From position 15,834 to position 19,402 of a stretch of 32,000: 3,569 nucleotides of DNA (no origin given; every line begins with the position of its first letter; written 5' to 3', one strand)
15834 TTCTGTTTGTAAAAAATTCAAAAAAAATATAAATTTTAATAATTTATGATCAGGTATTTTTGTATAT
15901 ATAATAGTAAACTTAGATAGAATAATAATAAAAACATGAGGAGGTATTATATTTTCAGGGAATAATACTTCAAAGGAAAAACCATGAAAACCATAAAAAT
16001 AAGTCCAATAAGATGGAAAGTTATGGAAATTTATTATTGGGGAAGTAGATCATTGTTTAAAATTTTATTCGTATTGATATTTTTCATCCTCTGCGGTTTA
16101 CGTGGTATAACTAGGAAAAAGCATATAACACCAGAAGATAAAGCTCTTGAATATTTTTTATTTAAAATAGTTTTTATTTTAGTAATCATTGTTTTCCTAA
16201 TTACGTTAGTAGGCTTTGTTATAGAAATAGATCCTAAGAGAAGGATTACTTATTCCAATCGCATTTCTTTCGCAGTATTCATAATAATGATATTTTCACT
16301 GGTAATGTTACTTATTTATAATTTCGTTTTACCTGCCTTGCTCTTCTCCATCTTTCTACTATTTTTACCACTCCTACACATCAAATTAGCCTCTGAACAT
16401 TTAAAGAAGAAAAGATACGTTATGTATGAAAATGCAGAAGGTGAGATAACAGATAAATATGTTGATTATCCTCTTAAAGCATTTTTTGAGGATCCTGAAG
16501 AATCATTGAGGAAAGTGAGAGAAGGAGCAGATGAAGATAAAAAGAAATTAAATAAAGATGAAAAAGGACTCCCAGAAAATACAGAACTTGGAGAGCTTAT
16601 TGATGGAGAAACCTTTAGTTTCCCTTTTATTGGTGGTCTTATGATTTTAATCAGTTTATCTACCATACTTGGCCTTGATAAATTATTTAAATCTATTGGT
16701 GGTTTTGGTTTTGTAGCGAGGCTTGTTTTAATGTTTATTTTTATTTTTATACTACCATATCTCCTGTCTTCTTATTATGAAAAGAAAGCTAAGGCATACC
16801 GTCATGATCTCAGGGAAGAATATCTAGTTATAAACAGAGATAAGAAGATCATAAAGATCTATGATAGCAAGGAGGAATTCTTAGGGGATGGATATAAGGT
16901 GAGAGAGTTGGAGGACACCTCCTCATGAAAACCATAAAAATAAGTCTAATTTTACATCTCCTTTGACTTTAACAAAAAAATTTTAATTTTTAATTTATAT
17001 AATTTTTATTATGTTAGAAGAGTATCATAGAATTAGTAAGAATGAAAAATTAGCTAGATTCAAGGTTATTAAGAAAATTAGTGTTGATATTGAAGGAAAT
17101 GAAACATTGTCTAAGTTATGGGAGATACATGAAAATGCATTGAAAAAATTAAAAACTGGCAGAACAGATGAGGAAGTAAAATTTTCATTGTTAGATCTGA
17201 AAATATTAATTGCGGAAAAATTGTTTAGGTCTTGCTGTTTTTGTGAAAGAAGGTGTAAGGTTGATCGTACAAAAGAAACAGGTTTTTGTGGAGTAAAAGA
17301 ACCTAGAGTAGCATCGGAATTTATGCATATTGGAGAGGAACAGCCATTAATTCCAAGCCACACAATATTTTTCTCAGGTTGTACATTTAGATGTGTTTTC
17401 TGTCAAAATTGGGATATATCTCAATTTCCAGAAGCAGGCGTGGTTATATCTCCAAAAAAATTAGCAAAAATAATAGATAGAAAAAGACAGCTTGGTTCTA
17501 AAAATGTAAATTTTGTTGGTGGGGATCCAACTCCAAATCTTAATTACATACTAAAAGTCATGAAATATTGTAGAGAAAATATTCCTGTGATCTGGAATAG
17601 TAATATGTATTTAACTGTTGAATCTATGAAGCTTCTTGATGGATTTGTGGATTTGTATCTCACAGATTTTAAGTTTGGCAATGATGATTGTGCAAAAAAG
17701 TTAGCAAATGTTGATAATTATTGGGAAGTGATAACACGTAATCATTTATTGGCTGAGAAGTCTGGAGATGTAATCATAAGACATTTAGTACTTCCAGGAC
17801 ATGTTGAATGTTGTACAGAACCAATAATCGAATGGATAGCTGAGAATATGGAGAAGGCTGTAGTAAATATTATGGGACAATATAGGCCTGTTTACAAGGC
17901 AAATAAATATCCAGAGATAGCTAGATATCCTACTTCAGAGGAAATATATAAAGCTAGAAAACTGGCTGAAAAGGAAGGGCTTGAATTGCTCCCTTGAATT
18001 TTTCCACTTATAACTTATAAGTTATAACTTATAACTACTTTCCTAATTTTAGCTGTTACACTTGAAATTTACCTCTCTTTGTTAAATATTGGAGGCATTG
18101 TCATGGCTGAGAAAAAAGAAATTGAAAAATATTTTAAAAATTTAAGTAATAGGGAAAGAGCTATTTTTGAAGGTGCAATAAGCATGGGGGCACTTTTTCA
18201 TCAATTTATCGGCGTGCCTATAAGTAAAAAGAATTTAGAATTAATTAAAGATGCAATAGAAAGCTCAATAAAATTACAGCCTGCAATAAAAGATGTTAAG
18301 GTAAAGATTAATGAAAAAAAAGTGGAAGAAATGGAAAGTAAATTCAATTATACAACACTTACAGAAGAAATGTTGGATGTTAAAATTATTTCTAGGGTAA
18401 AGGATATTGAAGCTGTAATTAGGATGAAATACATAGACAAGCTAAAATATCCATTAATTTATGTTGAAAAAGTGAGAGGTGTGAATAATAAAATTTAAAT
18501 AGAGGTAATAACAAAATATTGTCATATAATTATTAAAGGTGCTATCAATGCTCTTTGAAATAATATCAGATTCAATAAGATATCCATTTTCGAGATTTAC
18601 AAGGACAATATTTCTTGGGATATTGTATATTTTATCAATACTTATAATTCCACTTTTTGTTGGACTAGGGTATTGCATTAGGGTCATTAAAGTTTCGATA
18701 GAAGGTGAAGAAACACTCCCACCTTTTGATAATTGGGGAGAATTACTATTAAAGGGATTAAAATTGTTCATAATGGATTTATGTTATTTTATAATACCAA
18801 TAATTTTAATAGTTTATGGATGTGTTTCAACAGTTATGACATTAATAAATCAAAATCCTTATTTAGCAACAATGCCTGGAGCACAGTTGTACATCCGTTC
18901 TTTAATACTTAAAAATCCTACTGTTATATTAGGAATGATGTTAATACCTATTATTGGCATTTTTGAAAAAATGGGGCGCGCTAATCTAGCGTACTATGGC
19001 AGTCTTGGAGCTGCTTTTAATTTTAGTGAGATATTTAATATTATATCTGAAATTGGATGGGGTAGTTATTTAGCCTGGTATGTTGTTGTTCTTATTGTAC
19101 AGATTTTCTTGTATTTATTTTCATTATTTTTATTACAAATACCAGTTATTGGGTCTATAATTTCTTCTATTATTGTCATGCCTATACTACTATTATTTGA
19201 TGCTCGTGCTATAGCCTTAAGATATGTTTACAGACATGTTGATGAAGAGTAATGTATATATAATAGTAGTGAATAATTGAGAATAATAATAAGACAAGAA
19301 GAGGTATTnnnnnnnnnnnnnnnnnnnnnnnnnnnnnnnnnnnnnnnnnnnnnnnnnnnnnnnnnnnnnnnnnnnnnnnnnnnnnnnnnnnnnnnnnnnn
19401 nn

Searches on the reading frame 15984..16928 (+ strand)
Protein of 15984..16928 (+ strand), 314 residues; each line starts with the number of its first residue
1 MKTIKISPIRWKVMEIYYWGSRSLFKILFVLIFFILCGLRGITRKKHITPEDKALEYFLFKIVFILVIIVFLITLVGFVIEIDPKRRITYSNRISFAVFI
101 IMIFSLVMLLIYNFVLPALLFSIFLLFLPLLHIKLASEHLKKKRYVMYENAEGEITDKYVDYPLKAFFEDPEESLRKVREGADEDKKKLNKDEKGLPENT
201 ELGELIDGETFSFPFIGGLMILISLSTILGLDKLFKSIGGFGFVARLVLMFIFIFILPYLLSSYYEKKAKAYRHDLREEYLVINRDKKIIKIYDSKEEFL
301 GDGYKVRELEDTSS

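Call 4: search_protein_families(library=pfam, proteins=[window:15984-16928:+], max_evalue=1)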
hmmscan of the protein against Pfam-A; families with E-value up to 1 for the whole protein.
window:15984-16928:+ (314 aa): 6 families
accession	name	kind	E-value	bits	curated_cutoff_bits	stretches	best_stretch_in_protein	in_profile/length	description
PF24400.1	DUF7544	-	0.0034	17.1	27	1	53-120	114-182/302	Family of unknown function (DUF7544)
PF03348.21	Serinc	-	0.015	14.7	24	1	51-118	361-427/434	Serine incorporator (Serinc)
PF06664.17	WLS-like_TM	-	0.028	14.2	28.3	1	15-124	72-174/247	Wntless-like, transmembrane domain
PF00335.26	Tetraspanin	-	0.15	12.2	32.1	0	24-112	7-95/225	Tetraspanin family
PF12420.13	DUF3671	-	0.38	10.6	34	1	218-273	169-216/223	Fam-L, Fam-M like protein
PF18159.6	S_4TM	-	0.4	10.4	26.9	1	85-157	160-232/291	SMODS-associating 4TM effector domain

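Call 5: search_protein_families(library=ncbifam, proteins=[window:15984-16928:+], max_evalue=1)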
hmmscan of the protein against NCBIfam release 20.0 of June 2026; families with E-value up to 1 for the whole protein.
window:15984-16928:+ (314 aa): 2 families
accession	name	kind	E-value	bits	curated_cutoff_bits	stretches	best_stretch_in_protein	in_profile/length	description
NF047550.1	LIC_12071_fam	equivalog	0.2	10.8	350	1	92-193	197-298/337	LIC_12071 family protein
TIGR03025.1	EPS_sugtrans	subfamily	0.23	10.7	295.55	1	28-129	5-101/445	exopolysaccharide biosynthesis polyprenyl glycosylphosphotransferase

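Call 77: search_protein_families(library=pfam, proteins=[window:15984-16928:+], max_evalue=0.1)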
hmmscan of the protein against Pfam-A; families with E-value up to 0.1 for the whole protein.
window:15984-16928:+ (314 aa): 3 families
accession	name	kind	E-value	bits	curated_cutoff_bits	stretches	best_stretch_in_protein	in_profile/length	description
PF24400.1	DUF7544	-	0.0034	17.1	27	1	53-120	114-182/302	Family of unknown function (DUF7544)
PF03348.21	Serinc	-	0.015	14.7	24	1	51-118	361-427/434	Serine incorporator (Serinc)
PF06664.17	WLS-like_TM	-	0.028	14.2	28.3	1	15-124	72-174/247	Wntless-like, transmembrane domain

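Call 88: search_protein_families(library=padloc, proteins=[window:15984-16928:+], max_evalue=0.1)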
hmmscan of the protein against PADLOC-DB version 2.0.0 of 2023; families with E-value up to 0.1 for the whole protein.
window:15984-16928:+ (314 aa): 1 family
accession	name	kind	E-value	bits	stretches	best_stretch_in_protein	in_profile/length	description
PDLC00721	Effector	-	0.072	10.1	1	83-137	160-214/305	4TM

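Call 89: search_protein_families(library=phrogs, proteins=[window:15984-16928:+], max_evalue=0.1)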
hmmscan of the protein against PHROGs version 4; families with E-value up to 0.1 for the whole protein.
window:15984-16928:+ (314 aa): 0 families

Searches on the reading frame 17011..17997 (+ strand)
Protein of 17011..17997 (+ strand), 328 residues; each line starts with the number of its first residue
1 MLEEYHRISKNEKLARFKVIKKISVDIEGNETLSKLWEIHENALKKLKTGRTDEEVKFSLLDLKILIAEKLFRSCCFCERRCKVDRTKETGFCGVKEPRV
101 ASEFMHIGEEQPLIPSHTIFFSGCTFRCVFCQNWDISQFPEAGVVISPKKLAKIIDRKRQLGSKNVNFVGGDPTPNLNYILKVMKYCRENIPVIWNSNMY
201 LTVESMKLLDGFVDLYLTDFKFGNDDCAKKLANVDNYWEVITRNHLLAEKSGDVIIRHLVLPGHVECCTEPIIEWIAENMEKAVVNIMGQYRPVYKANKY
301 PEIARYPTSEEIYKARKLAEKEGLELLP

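Call 4: search_protein_families(library=pfam, proteins=[window:17011-17997:+], max_evalue=1)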
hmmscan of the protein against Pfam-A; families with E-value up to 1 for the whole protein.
window:17011-17997:+ (328 aa): 3 families
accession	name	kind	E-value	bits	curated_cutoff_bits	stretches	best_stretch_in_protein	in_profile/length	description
PF04055.27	Radical_SAM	-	9.5e-21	75.1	29.5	1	119-276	2-166/166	Radical SAM superfamily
PF13353.11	Fer4_12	-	5e-11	43.5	22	1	118-206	9-98/137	4Fe-4S single cluster domain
PF12812.13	PDZ_1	-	0.065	13.7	28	1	115-187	4-75/78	PDZ-like domain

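Call 5: search_protein_families(library=ncbifam, proteins=[window:17011-17997:+], max_evalue=1)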
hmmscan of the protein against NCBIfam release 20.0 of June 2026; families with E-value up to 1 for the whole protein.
window:17011-17997:+ (328 aa): 32 families (the best 25 are shown)
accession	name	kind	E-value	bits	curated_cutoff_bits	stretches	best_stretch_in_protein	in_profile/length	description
TIGR02493.1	PFLA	equivalog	1.6e-15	57.2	231.75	1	118-266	19-171/235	pyruvate formate-lyase-activating protein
TIGR04337.1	AmmeMemoSam_rS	hypoth_equivalog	4.9e-15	55.2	220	1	122-325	77-279/349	AmmeMemoRadiSam system radical SAM enzyme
NF033719.1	ind_deCO2_activ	equivalog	6e-14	52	425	2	149-267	114-234/302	indoleacetate decarboxylase activase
TIGR02495.1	NrdG2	equivalog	1.4e-13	50.6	131.15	1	114-266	16-169/193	anaerobic ribonucleoside-triphosphate reductase activating protein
TIGR02494.1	PFLE_PFLC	subfamily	1.5e-11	44.1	174.35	2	165-309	123-271/293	glycyl-radical enzyme activating protein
NF008356.0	PRK11145.1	equivalog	5.3e-09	35.7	375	1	118-266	24-176/246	pyruvate formate lyase 1-activating protein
TIGR04041.1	activase_YjjW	hypoth_equivalog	3.5e-08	33.2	250.2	1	149-321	96-267/276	YjjW family glycine radical enzyme activase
NF043069.1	T4HPD_activ_SAM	equivalog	1.4e-07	31.2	425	2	165-306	126-267/299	trans-4-hydroxy-L-proline dehydratase activase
NF048008.1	SfplDhtActHpfHKleb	equivalog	1.7e-06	27.6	500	1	165-265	129-229/308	(2S)-3-sulfopropanediol dehydratase activating enzyme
TIGR02491.1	NrdG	equivalog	3.1e-06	27.2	126.1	1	118-198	19-103/154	anaerobic ribonucleoside-triphosphate reductase activating protein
TIGR02826.1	RNR_activ_nrdG3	equivalog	4.1e-06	26.7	151.7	1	116-197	17-96/148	anaerobic ribonucleoside-triphosphate reductase activating protein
TIGR04395.1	cutC_activ_rSAM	equivalog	6.3e-06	25.7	360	1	165-264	132-231/309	choline TMA-lyase-activating enzyme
NF033717.2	HPDL_rSAM_activ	equivalog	0.00014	21.2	420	1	150-265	116-235/311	4-hydroxyphenylacetate decarboxylase activase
TIGR02666.1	moaA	equivalog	0.00014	20.9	284.05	1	124-174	20-71/336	GTP 3',8-cyclase MoaA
TIGR04038.1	tatD_link_rSAM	subfamily_domain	0.00018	21.4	129.7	1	123-190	17-87/192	TatD family nuclease-associated radical SAM protein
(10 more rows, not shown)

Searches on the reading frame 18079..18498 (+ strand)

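Call 4: search_protein_families(library=pfam, proteins=[window:18079-18498:+], max_evalue=1)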
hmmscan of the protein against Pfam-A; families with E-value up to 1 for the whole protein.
window:18079-18498:+ (139 aa): 1 family
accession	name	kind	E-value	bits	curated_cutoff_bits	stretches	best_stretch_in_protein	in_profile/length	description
PF04038.17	DHNA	-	1.7e-40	138.4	25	1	23-130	1-108/108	Dihydroneopterin aldolase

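Call 5: search_protein_families(library=ncbifam, proteins=[window:18079-18498:+], max_evalue=1)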
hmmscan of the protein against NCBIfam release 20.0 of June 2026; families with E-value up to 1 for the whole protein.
window:18079-18498:+ (139 aa): 0 families

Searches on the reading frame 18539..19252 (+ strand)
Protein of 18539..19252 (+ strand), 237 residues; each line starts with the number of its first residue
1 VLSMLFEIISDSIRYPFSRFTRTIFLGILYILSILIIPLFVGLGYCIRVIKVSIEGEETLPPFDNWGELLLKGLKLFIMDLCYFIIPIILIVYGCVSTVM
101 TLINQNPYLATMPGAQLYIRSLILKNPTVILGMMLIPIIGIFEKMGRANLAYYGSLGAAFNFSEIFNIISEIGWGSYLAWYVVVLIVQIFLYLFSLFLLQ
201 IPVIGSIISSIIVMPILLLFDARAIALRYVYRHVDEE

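Call 4: search_protein_families(library=pfam, proteins=[window:18539-19252:+], max_evalue=1)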
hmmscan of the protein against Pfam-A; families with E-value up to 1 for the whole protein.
window:18539-19252:+ (237 aa): 1 family
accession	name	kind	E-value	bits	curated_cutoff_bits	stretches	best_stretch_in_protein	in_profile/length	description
PF13197.11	DUF4013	-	4.3e-37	128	26.9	1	31-198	1-166/168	Protein of unknown function (DUF4013)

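Call 5: search_protein_families(library=ncbifam, proteins=[window:18539-19252:+], max_evalue=1)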
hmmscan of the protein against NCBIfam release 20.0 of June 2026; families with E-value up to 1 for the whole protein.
window:18539-19252:+ (237 aa): 0 families

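Call 88: search_protein_families(library=padloc, proteins=[window:18539-19252:+], max_evalue=0.1)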
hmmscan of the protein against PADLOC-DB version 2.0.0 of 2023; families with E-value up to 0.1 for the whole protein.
window:18539-19252:+ (237 aa): 0 families

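Call 89: search_protein_families(library=phrogs, proteins=[window:18539-19252:+], max_evalue=0.1)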
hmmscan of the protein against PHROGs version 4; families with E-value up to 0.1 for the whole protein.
window:18539-19252:+ (237 aa): 0 families
